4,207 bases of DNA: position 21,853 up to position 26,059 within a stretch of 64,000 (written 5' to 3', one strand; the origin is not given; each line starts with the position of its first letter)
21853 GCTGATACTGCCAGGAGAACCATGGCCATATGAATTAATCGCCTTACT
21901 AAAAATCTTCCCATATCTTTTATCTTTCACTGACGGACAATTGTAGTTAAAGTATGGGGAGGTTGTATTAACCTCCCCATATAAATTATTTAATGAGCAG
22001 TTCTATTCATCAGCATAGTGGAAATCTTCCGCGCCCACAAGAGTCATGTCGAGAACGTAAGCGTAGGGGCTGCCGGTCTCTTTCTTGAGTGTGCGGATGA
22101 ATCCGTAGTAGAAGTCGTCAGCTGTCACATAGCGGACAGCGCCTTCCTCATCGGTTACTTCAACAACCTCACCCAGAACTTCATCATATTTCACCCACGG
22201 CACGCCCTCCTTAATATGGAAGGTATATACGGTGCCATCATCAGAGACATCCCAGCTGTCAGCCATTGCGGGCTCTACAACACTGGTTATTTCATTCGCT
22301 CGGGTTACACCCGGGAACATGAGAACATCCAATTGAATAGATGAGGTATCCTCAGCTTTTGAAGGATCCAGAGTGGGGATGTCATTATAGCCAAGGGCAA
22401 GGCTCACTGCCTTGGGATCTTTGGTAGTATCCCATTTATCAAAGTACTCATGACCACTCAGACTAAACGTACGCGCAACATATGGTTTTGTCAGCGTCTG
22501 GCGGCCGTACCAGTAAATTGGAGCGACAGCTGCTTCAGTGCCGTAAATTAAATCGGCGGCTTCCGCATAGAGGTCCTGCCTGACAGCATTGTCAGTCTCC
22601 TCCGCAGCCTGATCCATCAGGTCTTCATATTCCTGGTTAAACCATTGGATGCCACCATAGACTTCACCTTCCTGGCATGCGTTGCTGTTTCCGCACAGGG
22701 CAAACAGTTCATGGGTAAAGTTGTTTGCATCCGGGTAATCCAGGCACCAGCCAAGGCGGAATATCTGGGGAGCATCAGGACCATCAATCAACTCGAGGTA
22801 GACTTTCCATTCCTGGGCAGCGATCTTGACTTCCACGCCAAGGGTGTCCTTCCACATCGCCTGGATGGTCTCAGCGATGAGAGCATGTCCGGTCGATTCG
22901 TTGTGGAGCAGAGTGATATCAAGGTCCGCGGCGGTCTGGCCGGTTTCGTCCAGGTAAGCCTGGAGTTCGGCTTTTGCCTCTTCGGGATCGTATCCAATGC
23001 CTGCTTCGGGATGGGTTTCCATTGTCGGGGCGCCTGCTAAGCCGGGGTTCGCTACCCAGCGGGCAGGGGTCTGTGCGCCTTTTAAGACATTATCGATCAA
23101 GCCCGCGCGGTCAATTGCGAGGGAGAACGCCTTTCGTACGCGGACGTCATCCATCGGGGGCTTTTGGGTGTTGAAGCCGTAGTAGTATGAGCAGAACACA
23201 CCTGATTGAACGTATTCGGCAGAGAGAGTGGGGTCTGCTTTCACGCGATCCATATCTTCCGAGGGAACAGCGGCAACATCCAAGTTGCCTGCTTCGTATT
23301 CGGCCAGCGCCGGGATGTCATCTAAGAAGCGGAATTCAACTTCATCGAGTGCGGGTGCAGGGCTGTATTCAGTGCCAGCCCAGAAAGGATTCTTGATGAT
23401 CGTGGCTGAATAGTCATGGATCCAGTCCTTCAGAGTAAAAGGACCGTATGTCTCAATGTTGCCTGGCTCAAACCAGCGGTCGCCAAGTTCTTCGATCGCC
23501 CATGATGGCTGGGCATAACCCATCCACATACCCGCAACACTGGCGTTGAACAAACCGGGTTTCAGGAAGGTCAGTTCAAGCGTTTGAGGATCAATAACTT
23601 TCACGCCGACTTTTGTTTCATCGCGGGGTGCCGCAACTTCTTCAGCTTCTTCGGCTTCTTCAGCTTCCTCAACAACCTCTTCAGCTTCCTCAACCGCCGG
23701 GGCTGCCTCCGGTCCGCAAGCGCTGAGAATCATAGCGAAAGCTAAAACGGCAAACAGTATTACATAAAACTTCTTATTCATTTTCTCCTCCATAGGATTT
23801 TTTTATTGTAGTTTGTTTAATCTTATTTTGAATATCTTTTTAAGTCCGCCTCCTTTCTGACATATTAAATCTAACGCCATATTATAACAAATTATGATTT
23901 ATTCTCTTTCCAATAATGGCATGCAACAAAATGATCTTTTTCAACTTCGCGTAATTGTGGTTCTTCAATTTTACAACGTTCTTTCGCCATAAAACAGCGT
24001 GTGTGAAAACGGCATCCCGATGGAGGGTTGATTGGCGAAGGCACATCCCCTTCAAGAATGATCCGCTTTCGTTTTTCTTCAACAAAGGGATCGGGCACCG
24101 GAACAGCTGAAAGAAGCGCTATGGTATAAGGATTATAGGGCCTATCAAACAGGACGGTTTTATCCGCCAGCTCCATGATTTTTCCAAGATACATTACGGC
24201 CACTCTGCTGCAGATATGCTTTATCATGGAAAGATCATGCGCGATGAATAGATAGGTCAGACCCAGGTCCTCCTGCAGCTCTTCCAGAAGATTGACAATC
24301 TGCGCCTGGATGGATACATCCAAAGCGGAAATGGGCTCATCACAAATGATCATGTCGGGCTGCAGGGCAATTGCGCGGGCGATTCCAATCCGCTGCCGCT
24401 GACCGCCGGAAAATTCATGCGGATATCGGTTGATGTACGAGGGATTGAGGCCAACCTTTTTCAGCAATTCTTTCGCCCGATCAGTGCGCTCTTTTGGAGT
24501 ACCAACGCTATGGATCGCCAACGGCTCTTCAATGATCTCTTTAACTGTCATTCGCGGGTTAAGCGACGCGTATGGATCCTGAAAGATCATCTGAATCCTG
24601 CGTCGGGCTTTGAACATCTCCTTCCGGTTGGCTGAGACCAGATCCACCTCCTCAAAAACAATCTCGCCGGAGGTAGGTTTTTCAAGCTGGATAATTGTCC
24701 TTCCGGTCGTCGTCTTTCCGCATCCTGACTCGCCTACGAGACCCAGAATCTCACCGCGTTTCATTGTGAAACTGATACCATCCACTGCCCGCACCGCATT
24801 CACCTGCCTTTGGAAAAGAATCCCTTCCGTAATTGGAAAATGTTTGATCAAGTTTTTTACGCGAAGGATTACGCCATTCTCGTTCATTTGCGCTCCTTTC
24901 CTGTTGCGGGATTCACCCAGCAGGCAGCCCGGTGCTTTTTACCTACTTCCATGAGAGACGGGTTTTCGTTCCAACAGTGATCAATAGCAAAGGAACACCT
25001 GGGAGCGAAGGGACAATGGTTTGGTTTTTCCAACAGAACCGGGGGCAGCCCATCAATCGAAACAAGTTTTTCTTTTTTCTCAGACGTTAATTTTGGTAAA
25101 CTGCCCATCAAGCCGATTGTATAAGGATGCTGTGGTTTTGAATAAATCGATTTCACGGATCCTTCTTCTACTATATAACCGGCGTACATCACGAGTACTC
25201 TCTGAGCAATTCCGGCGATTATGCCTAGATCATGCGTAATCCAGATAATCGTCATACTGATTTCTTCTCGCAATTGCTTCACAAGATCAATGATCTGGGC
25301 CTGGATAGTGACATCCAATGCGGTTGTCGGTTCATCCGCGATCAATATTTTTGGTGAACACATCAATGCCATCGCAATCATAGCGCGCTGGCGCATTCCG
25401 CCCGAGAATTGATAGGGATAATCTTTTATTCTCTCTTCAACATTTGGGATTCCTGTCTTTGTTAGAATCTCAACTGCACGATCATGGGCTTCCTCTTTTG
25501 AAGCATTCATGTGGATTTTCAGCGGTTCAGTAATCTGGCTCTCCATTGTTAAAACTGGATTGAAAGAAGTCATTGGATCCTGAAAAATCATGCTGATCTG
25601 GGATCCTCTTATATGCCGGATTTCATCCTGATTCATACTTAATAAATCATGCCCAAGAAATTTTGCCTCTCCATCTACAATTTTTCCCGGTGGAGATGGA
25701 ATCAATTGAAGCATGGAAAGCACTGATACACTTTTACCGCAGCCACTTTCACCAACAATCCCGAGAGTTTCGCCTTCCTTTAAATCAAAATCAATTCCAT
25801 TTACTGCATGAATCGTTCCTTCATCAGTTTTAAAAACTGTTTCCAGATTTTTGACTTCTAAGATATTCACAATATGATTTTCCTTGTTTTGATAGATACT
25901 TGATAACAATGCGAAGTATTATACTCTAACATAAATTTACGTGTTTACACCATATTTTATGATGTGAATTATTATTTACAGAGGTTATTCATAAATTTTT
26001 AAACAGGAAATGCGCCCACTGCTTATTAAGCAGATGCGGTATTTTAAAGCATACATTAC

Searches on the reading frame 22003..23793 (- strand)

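Call 68: search_protein_families(library=pfam, proteins=[window:22003-23793:-], max_evalue=0.00001)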
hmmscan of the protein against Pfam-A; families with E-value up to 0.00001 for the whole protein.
window:22003-23793:- (596 aa): 1 family
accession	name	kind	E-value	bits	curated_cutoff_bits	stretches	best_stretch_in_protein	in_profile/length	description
PF00496.27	SBP_bac_5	-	2.3e-63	214.9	32.4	2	58-365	62-362/368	Bacterial extracellular solute-binding proteins, family 5 Middle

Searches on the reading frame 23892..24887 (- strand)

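Call 68: search_protein_families(library=pfam, proteins=[window:23892-24887:-], max_evalue=0.00001)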
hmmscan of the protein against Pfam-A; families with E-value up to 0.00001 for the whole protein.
window:23892-24887:- (331 aa): 2 families
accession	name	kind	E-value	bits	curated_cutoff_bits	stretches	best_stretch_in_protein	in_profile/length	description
PF00005.33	ABC_tran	-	1.8e-35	122.9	25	1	36-186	2-136/137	ABC transporter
PF08352.17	oligo_HPY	-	4.5e-16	59.4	27.1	1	238-305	1-65/65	Oligopeptide/dipeptide transporter, C-terminal region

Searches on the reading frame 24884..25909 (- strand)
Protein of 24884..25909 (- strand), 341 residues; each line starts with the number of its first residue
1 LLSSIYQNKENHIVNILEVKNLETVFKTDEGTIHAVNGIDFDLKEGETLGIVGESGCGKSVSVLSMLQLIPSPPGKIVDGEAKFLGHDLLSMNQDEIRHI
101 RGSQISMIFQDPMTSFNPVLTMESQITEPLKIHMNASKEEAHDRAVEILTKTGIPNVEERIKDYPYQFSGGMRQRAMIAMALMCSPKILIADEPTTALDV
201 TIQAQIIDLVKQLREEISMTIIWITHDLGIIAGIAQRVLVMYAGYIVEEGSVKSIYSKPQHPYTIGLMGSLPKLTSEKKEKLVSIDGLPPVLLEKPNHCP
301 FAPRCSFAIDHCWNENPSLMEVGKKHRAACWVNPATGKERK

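Call 68: search_protein_families(library=pfam, proteins=[window:24884-25909:-], max_evalue=0.00001)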
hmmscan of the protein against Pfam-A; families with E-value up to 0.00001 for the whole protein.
window:24884-25909:- (341 aa): 2 families
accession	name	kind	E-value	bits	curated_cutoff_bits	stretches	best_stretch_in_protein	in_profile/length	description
PF00005.33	ABC_tran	-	2.3e-29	103.2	25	1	37-196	2-137/137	ABC transporter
PF08352.17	oligo_HPY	-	2.2e-17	63.6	27.1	1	247-312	1-65/65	Oligopeptide/dipeptide transporter, C-terminal region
